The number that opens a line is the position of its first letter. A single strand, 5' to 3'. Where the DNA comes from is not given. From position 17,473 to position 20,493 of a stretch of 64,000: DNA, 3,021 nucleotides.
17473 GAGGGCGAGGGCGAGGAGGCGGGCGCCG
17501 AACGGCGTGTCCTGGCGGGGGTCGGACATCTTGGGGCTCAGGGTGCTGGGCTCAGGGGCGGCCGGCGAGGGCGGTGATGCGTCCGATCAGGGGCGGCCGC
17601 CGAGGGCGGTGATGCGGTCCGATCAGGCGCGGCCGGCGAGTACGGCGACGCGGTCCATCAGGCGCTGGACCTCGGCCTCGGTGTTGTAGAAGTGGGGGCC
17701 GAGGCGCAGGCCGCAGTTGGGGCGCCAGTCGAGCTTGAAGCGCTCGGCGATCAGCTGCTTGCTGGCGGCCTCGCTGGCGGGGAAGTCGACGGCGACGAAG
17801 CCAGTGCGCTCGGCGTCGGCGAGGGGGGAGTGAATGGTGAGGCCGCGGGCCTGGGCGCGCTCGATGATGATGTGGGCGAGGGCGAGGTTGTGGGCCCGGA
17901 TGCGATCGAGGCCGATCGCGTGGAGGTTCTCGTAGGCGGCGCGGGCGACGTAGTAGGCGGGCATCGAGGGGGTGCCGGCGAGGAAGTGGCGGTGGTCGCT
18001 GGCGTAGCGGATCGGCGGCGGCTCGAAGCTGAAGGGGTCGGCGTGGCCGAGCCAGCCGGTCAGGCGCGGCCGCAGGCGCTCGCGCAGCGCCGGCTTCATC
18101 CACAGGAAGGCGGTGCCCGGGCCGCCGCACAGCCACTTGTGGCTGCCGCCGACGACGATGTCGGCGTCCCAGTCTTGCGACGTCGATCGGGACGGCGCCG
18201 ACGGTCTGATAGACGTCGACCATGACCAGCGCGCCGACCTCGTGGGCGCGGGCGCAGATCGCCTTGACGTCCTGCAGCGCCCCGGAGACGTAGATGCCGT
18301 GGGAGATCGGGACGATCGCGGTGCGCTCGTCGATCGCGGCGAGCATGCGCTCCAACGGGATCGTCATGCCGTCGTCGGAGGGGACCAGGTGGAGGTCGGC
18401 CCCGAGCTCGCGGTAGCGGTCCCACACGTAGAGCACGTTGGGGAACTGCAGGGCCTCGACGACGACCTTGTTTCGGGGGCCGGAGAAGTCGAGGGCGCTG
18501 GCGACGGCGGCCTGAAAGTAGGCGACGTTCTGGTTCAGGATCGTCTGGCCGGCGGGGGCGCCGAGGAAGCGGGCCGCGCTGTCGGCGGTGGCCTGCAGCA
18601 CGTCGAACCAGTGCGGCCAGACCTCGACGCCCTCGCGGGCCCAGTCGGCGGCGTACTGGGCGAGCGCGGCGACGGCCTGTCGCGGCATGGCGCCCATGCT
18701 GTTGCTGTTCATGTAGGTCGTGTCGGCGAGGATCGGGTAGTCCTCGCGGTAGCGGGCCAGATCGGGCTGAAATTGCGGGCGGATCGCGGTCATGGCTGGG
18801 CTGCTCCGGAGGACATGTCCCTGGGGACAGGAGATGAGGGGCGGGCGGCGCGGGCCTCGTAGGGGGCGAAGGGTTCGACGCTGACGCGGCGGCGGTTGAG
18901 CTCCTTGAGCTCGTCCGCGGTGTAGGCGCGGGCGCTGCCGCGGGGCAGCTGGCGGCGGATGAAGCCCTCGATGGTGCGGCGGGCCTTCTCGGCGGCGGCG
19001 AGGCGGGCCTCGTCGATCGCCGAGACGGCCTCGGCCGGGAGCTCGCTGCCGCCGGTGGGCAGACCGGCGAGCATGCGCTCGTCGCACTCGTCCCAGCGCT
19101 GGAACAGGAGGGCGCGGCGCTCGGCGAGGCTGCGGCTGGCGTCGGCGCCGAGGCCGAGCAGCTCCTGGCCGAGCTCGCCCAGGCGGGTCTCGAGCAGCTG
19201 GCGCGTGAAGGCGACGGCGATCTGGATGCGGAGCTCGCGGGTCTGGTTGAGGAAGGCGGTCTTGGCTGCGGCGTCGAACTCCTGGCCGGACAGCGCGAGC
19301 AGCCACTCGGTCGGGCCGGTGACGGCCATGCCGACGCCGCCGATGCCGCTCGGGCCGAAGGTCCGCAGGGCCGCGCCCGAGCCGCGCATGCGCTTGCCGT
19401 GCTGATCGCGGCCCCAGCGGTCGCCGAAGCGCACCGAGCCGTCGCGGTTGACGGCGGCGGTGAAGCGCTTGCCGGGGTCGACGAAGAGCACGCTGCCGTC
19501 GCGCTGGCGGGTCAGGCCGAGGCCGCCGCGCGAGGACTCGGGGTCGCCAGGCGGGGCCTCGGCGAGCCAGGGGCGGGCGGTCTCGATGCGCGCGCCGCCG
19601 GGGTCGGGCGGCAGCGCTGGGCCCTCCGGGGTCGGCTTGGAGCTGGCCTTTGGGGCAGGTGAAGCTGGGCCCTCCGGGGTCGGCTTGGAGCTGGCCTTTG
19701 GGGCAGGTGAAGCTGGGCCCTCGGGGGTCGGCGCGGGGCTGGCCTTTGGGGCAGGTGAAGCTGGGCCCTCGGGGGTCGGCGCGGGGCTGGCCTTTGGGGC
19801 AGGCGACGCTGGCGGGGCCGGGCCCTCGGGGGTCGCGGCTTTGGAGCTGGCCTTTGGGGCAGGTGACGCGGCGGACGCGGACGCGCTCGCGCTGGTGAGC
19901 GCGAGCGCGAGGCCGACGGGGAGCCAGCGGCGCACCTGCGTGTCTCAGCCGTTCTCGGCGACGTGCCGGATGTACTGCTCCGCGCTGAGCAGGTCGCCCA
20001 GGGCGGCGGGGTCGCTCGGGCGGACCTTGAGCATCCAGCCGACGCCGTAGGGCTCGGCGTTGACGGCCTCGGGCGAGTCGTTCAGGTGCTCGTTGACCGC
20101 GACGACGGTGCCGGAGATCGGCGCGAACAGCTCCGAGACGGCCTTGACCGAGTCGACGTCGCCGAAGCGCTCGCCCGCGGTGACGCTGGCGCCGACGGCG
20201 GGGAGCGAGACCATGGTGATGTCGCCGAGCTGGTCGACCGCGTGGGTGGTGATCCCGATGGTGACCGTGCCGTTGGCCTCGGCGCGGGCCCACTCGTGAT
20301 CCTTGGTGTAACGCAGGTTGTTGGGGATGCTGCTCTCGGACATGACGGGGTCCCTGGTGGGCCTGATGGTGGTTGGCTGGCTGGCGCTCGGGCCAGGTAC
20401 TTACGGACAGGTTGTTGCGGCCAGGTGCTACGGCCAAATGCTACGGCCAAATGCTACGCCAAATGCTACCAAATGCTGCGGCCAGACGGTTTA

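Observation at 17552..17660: Recurrent tandem duplications of gene 3' ends that carry the stop codon (kynU x3, pyrB/carA x2, HD gene x2)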

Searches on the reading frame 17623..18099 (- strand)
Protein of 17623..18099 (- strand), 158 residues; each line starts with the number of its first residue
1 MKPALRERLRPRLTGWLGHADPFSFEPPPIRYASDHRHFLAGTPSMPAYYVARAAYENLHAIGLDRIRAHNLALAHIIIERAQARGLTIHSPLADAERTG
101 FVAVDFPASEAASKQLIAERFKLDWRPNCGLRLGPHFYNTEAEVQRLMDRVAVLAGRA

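Call 14: search_protein_families(library=pfam, proteins=[window:17623-18099:-])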
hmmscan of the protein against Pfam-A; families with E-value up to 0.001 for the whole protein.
window:17623-18099:- (158 aa): 2 families
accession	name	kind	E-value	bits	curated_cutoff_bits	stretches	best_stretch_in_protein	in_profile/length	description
PF22580.2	KYNU_C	-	4.1e-11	43.2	27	1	67-149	1-88/90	Kynureninase C-terminal domain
PF00266.25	Aminotran_5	-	1.1e-06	28.3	21.5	1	31-113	240-323/371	Aminotransferase class-V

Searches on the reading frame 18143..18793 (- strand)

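Call 14: search_protein_families(library=pfam, proteins=[window:18143-18793:-])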
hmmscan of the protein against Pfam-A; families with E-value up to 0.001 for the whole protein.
window:18143-18793:- (217 aa): 1 family
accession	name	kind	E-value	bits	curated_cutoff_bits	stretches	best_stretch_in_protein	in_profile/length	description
PF00266.25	Aminotran_5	-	3.9e-20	72.6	21.5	1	31-209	6-191/371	Aminotransferase class-V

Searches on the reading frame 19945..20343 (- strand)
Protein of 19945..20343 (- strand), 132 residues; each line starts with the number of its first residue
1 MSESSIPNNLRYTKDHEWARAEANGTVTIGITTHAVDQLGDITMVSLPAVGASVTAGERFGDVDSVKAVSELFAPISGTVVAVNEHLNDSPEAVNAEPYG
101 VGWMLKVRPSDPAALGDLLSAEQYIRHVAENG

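Call 14: search_protein_families(library=pfam, proteins=[window:19945-20343:-])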
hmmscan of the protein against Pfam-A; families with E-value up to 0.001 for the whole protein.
window:19945-20343:- (132 aa): 2 families
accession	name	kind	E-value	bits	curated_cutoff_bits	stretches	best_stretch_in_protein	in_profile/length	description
PF01597.25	GCV_H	-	2.4e-42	144.1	22.2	1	10-129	1-120/122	Glycine cleavage H-protein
PF13375.12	RnfC_N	-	0.00014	22.3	25.6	1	10-95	13-92/101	RnfC Barrel sandwich hybrid domain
